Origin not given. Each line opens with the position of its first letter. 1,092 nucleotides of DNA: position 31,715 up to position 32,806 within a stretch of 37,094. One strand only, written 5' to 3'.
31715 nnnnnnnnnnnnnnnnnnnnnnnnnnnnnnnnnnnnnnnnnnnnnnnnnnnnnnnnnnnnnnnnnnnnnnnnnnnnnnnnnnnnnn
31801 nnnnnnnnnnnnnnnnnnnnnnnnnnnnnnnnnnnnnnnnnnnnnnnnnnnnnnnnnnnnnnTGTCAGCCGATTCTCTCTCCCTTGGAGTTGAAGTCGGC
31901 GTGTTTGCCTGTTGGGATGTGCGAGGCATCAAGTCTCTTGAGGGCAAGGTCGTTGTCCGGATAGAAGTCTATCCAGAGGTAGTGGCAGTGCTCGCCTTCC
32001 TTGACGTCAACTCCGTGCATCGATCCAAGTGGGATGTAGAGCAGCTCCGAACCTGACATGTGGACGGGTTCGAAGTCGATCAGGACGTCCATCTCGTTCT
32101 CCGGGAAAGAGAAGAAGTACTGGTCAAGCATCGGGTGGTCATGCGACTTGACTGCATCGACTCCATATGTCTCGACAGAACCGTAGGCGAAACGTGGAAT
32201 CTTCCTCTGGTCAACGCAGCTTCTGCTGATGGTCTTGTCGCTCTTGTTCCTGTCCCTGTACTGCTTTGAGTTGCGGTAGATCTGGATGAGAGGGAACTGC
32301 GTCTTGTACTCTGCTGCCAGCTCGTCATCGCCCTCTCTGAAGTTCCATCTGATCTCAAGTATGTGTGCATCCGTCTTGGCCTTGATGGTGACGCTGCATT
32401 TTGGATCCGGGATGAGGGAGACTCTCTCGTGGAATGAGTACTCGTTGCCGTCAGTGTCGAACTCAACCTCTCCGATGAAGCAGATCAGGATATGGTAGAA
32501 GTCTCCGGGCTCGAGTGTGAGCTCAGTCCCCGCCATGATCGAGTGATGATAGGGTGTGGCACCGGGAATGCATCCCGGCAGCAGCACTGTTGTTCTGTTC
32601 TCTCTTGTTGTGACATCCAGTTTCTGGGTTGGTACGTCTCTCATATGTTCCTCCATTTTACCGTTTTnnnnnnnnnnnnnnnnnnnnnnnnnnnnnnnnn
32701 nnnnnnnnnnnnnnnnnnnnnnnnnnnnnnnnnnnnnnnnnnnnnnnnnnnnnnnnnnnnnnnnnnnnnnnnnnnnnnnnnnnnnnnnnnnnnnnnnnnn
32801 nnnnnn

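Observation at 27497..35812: Orphan glycyl-radical-enzyme operon wired to sugar isomerase/oxidoreductase genes: candidate undescribed anaerobic carbohydrate pathway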

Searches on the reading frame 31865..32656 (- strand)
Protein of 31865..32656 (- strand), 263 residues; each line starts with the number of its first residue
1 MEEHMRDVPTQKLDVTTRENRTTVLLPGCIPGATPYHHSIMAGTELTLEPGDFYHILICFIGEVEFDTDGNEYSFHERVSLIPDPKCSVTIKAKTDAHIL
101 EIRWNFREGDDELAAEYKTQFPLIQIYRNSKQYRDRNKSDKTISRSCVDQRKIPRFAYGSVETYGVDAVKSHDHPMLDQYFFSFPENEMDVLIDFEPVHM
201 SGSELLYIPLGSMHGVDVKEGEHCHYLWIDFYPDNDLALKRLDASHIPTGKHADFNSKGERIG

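Call 3: search_protein_families(library=pfam, proteins=[window:31865-32656:-])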
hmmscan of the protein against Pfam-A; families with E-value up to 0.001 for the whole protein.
window:31865-32656:- (263 aa): 0 families

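Call 4: search_protein_families(library=ncbifam, proteins=[window:31865-32656:-])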
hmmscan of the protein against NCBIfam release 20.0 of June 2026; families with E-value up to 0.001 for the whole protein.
window:31865-32656:- (263 aa): 0 families

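Call 20: search_solved_structures(query=window:31865-32656:-, max_evalue=10)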
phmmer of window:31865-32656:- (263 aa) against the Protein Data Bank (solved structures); distinct sequences matched with E-value up to 10: 1.
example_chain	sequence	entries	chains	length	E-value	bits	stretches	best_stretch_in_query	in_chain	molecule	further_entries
4axo_A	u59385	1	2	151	0.12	15.1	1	121-233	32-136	ETHANOLAMINE UTILIZATION PROTEIN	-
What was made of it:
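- Tried and rejected: Only a marginal EutQ hit at E=0.12 (call 20).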

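Call 22: search_protein_families(library=pfam, proteins=[window:31865-32656:-], max_evalue=1)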
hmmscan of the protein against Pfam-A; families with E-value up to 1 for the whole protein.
window:31865-32656:- (263 aa): 3 families
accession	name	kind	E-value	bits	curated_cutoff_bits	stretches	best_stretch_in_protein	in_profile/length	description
PF02311.25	AraC_binding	-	0.004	17.3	21.1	1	193-235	38-80/135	AraC-like ligand binding domain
PF07883.17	Cupin_2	-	0.011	15.9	27.2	0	188-229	28-69/70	Cupin domain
PF14525.12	AraC_binding_2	-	0.018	15.2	27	1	49-102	51-104/173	AraC-binding-like domain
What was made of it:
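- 31865..32656 (-): 263-aa bicupin of a new sequence family, with a probable metal site (His172, His174, His214) in the C-terminal barrel. It always accompanies the GRE. No Pfam or NCBIfam family matches (calls 3, 4, 22).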

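Call 54: find_homologous_proteins(query=window:31865-32656:-, max_evalue=0.00001)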
Query window:31865-32656:- (263 aa): 250 proteins with E <= 0.00001 among 538 candidates; the best 120 are listed.
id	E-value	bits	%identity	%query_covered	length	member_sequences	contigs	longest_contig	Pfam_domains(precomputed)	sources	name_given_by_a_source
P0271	3.0e-158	543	90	98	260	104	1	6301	-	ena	-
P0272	1.4e-148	512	85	98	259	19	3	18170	-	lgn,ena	-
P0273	7.0e-146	503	82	98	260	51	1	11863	-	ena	-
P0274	6.6e-141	487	79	97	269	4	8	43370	-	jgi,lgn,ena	jgi:hypothetical protein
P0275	1.0e-140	486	80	97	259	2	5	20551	-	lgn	-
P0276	1.3e-137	476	76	98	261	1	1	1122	-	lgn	-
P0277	3.6e-136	471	79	97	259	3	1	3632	-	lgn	-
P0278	8.6e-135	466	78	97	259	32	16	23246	-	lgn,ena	-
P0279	2.2e-134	465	75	98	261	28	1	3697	-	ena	-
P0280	2.5e-133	462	74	97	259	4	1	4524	-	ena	-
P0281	6.7e-133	460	74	97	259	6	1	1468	-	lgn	-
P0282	7.5e-129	447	74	97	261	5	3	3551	-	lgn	-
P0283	1.4e-128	446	75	97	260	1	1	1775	-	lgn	-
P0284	3.6e-128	445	73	97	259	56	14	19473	-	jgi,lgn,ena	jgi:hypothetical protein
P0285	6.1e-127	441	73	97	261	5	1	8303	-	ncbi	-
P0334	3.6e-97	343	59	98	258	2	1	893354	-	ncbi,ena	-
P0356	3.1e-80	288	52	95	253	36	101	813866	-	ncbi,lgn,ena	-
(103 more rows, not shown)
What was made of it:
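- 31865..32656 (-): About 250 homolog clusters exist, all named 'hypothetical' (call 54).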

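Call 63: predict_structure(alignment_id=A2)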
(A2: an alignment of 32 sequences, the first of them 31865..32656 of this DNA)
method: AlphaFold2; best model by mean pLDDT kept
length: 263 residues; sequences in the alignment: 32
mean_pLDDT: 95.0   pTM: 0.92
mean pLDDT of the five models: 95.0, 94.7, 93.8, 93.4, 92.5
residues with pLDDT >= 90: 236; 70-90: 21; 50-70: 4; < 50: 2
segments of 3 or more residues with pLDDT < 50: none
pLDDT, mean of each block of 10 residues (from residue 1): 69 97 97 98 99 98 98 98 98 99 97 97 98 93 96 97 96 91 98 95 96 95 97 93 90 92 90
secondary structure, 60 per line:
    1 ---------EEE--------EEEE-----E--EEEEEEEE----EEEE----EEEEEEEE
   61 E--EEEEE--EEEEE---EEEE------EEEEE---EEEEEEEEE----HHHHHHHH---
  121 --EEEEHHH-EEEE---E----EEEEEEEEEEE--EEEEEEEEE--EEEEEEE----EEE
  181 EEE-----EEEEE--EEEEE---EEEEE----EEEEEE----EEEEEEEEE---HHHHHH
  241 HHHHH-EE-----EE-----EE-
elements in order: E10-12 E21-24 E33-40 E45-48 E53-61 E64-68 E71-75 E79-82 E89-93 E97-105 H110-117 E123-126 E131-134 E143-153 E156-164 E167-173 E178-183 E189-193 E196-200 E204-208 E213-218 E223-231 H235-245
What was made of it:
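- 31865..32656 (-): The AF2 model has pLDDT 95 (call 63).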

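Call 66: fold_search(model_id=the predicted structure, library=pdb)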
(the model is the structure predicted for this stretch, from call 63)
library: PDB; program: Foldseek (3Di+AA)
matches with E <= 10: 1820; with E <= 0.001: 317
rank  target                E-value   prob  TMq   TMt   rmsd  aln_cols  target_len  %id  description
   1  8hfb_B                2.4e-12  1.00  0.68  0.58   8.8       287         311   12  Evolved variant of quercetin 2,4-dioxygenase from Bacillus subtilis (released 2023-03-08)
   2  1sfn_A                5.1e-12  1.00  0.65  0.69   4.6       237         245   12  Crystal structure of protein DR1152 from Deinococcus radiodurans R1, Pfam DUF861 (released 2004-06-22)
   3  8hfb_A                1.3e-11  1.00  0.71  0.60   8.0       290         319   11  Evolved variant of quercetin 2,4-dioxygenase from Bacillus subtilis (released 2023-03-08)
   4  3rns                  2.0e-11  1.00  0.55  0.68   6.7       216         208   18  Cupin 2 conserved barrel domain protein from Leptotrichia buccalis (released 2011-05-11)
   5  2h0v_A                3.0e-11  1.00  0.68  0.54   8.8       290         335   12  Crystal structure of a putative quercetin 2,3-dioxygenase (yxag, bsu39980) from bacillus subtilis at 2.60 A resolution (released 2006-05-30)
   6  1y3t_A                5.4e-11  1.00  0.69  0.56   8.4       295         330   12  Crystal structure of YxaG, a dioxygenase from Bacillus subtilis (released 2005-01-18)
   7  1sef                  1.7e-10  1.00  0.68  0.71   3.6       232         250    6  Crystal structure of cupin domain protein EF2996 from Enterococcus faecalis (released 2004-06-22)
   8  3h7y_A                3.1e-10  1.00  0.63  0.74   4.2       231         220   10  Crystal structure of BacB, an enzyme involved in Bacilysin synthesis, in tetragonal form (released 2009-09-22)
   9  3h9a_A                4.7e-10  1.00  0.63  0.73   4.3       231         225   10  Crystal structure of BacB, an enzyme involved in Bacilysin synthesis, in triclinic form (released 2010-03-02)
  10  6b9r_A                5.2e-10  1.00  0.61  0.39  10.6       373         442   11  Streptomyces albus HEPD with substrate 2-hydroxyethylphosphonate (2-HEP) and Fe(II) bound (released 2017-12-20)
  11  7u1j_B                7.0e-10  1.00  0.59  0.46  10.3       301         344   10  Crystal structure of Pisum sativum convicilin (released 2022-03-30)
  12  1sq4_A                1.0e-09  1.00  0.67  0.65   3.0       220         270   10  Crystal Structure of the Putative Glyoxylate Induced Protein from Pseudomonas aeruginosa, Northeast Structural Genomic (released 2004-04-06)
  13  6l9i_A                1.1e-09  1.00  0.62  0.49  11.1       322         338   12  Crystal Structure of Lactobacillus farciminis Oxalate Decarboxylase Formate Complex (released 2021-01-20)
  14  3h7y_B                1.3e-09  1.00  0.61  0.71   4.6       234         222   10  Crystal structure of BacB, an enzyme involved in Bacilysin synthesis, in tetragonal form (released 2009-09-22)
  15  1sq4_B                1.4e-09  1.00  0.68  0.67   2.8       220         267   10  Crystal Structure of the Putative Glyoxylate Induced Protein from Pseudomonas aeruginosa, Northeast Structural Genomic (released 2004-04-06)
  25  2qjv_A                4.5e-09  1.00  0.57  0.57   4.7       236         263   12  Crystal structure of an iolb-like protein (stm4420) from salmonella typhimurium lt2 at 1.90 A resolution (released 2007-08-07)
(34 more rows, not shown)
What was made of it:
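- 31865..32656 (-): Foldseek gives TM 0.6-0.7 to bicupins at 6-18% identity (call 66).
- Closest known: KduI/IolB and BacB bicupin isomerases. Same: BacB and an IolB-like protein are among its fold matches, at TM 0.57-0.63 (call 66).
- An IolB-like structure appears among the fold matches of the bicupin (call 66, rank 25).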

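Call 77: find_encoding_contigs(protein=P0356, flank=10000, max_places=3)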
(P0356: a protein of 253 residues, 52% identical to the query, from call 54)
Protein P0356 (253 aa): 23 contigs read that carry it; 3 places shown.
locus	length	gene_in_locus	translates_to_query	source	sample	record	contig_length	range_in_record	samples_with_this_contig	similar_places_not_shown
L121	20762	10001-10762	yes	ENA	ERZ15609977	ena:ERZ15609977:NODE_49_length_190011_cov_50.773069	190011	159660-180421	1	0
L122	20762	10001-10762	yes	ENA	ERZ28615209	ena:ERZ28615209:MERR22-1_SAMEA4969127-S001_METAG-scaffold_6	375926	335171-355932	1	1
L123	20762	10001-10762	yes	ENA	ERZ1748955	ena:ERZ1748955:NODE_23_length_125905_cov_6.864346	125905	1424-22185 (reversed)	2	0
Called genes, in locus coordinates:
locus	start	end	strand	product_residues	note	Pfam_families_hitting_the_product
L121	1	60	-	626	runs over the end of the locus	-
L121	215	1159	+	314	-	PF12833:HTH_18, PF00165:HTH_AraC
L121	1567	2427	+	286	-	PF12833:HTH_18, PF00165:HTH_AraC (weak)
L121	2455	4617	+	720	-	PF06165:GH94_b-supersand, PF17167:Glyco_hydro_94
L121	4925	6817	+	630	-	PF01261:AP_endonuc_2, PF01408:GFO_IDH_MocA, PF02894:GFO_IDH_MocA_C, PF22725:GFO_IDH_MocA_C3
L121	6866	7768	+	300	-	PF13353:Fer4_12, PF12837:Fer4_6 (faint), PF00037:Fer4 (weak), PF12838:Fer4_7 (weak), PF14697:Fer4_21 (weak), PF04055:Radical_SAM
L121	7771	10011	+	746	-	PF02901:PFL-like, PF01228:Gly_radical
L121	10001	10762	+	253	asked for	-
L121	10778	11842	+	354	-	-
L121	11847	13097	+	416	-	PF00890:FAD_binding_2, PF01134:GIDA (weak), PF01266:DAO (weak), PF03486:HI0933_like (weak), PF07992:Pyr_redox_2 (faint), PF12831:FAD_oxidored, PF13450:NAD_binding_8, PF12831:FAD_oxidored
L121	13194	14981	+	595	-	PF02018:CBM_4_9 (faint)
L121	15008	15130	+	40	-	-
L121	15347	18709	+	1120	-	PF00629:MAM (faint), PF02018:CBM_4_9 (weak)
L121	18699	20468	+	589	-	-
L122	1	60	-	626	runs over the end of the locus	-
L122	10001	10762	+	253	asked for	-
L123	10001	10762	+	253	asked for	-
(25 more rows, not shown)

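Call 78: find_encoding_contigs(protein=P0334, flank=10000, max_places=2)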
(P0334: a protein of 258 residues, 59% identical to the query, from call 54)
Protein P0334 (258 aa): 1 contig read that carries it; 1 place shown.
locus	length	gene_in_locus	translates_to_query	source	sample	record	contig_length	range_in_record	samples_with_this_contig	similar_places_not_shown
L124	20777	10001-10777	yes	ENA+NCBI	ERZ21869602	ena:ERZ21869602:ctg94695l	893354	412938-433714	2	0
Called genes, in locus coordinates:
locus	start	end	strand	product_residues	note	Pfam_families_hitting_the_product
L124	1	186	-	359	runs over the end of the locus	PF00294:PfkB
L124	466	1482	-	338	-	PF01408:GFO_IDH_MocA, PF02894:GFO_IDH_MocA_C, PF22725:GFO_IDH_MocA_C3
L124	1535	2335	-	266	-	PF01261:AP_endonuc_2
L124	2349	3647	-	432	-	PF06808:DctM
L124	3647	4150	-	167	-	PF04290:DctQ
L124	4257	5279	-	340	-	PF03480:DctP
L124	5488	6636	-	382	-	PF13407:Peripla_BP_4 (faint), PF13377:Peripla_BP_3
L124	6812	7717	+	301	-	PF13353:Fer4_12 (weak), PF13237:Fer4_10, PF00037:Fer4 (weak), PF12838:Fer4_7, PF13187:Fer4_9 (weak), PF14697:Fer4_21, PF00037:Fer4 (weak), PF04055:Radical_SAM, +4 more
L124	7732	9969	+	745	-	PF02901:PFL-like, PF01228:Gly_radical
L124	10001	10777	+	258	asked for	-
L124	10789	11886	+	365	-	PF21621:MPI_cupin_dom (faint)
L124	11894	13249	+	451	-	PF01554:MatE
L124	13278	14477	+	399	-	PF00890:FAD_binding_2 (weak), PF01266:DAO (faint), PF07992:Pyr_redox_2 (faint), PF12831:FAD_oxidored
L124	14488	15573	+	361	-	PF01408:GFO_IDH_MocA, PF02894:GFO_IDH_MocA_C, PF22725:GFO_IDH_MocA_C3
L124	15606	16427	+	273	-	PF01261:AP_endonuc_2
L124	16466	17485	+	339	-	PF01408:GFO_IDH_MocA, PF02894:GFO_IDH_MocA_C, PF22725:GFO_IDH_MocA_C3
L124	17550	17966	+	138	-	-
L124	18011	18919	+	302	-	PF01261:AP_endonuc_2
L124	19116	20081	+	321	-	PF00389:2-Hacid_dh, PF02826:2-Hacid_dh_C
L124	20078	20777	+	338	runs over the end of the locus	PF08240:ADH_N, PF16912:Glu_dehyd_C (weak), PF00107:ADH_zinc_N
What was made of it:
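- A PfkB kinase sits beside the TRAP module in L124 (call 78).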
